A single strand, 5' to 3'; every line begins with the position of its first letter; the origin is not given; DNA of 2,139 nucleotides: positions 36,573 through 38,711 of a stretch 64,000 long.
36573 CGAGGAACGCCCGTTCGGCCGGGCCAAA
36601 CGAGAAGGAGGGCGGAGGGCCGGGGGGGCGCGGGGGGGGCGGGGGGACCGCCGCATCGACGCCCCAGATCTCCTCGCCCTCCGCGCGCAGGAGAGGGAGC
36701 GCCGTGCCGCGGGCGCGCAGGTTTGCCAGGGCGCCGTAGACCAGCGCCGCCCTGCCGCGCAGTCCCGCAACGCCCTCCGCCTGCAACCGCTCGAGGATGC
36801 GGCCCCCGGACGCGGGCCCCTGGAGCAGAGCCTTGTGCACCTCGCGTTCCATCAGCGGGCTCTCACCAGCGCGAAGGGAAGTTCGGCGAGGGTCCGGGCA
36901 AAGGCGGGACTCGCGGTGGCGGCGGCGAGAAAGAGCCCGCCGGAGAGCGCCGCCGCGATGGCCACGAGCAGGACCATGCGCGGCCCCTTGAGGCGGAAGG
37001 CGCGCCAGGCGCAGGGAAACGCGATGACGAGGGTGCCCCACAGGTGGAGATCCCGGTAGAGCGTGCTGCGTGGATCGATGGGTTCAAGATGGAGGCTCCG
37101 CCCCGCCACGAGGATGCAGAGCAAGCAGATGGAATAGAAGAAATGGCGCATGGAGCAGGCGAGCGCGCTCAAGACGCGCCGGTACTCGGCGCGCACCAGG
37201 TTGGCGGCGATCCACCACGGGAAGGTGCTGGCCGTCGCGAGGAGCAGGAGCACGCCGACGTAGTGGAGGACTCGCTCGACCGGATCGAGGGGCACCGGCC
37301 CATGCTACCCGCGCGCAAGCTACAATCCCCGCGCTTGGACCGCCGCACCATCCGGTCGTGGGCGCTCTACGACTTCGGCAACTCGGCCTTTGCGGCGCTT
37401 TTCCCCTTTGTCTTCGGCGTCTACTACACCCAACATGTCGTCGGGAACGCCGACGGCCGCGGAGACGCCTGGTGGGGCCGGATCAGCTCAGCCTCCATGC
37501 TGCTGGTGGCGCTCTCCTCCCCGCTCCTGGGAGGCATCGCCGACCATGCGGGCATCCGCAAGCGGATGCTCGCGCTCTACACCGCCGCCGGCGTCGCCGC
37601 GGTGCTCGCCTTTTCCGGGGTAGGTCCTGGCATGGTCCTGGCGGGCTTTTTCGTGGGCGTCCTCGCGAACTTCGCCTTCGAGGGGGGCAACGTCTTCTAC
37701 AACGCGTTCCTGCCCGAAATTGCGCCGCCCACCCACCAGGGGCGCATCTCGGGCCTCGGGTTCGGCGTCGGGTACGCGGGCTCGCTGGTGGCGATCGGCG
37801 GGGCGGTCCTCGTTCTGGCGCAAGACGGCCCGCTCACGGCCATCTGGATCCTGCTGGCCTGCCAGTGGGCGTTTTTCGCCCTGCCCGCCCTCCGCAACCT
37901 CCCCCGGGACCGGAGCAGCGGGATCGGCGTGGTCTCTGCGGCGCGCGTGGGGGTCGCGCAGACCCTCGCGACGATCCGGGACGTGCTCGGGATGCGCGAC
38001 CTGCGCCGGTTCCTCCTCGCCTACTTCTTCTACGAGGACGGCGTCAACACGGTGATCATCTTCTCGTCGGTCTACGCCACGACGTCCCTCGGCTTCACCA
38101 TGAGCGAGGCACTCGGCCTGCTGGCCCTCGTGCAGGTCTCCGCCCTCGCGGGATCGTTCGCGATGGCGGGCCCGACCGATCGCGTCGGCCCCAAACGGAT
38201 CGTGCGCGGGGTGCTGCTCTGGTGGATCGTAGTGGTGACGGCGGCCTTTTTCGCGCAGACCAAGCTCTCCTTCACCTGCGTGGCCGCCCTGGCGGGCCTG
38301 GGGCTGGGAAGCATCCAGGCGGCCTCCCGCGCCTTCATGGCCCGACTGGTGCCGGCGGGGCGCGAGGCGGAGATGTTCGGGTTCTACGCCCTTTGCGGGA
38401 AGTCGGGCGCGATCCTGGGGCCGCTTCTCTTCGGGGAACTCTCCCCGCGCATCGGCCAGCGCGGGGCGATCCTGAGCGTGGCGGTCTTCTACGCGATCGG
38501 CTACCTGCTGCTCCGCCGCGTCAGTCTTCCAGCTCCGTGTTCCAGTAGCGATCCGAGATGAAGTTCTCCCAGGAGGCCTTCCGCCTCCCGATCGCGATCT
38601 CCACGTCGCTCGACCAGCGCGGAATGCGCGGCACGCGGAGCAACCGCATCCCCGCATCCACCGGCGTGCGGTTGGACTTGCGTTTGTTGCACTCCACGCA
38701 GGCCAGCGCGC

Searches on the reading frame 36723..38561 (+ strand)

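Call 66: search_protein_families(library=pfam, proteins=[window:36723-38561:+], max_evalue=0.001)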
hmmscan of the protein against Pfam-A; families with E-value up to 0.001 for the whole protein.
window:36723-38561:+ (612 aa): 3 families
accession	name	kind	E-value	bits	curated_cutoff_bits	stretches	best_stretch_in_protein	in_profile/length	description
PF11700.14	ATG22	-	1.6e-44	152.9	24.1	1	255-601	77-473/482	Vacuole effluxer Atg22 like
PF07690.21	MFS_1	-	5.8e-26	91.7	33.4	3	431-599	2-173/347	Major Facilitator Superfamily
PF12832.13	MFS_1_like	-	4.2e-07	29.8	25.2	1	250-566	35-358/373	MFS_1 like family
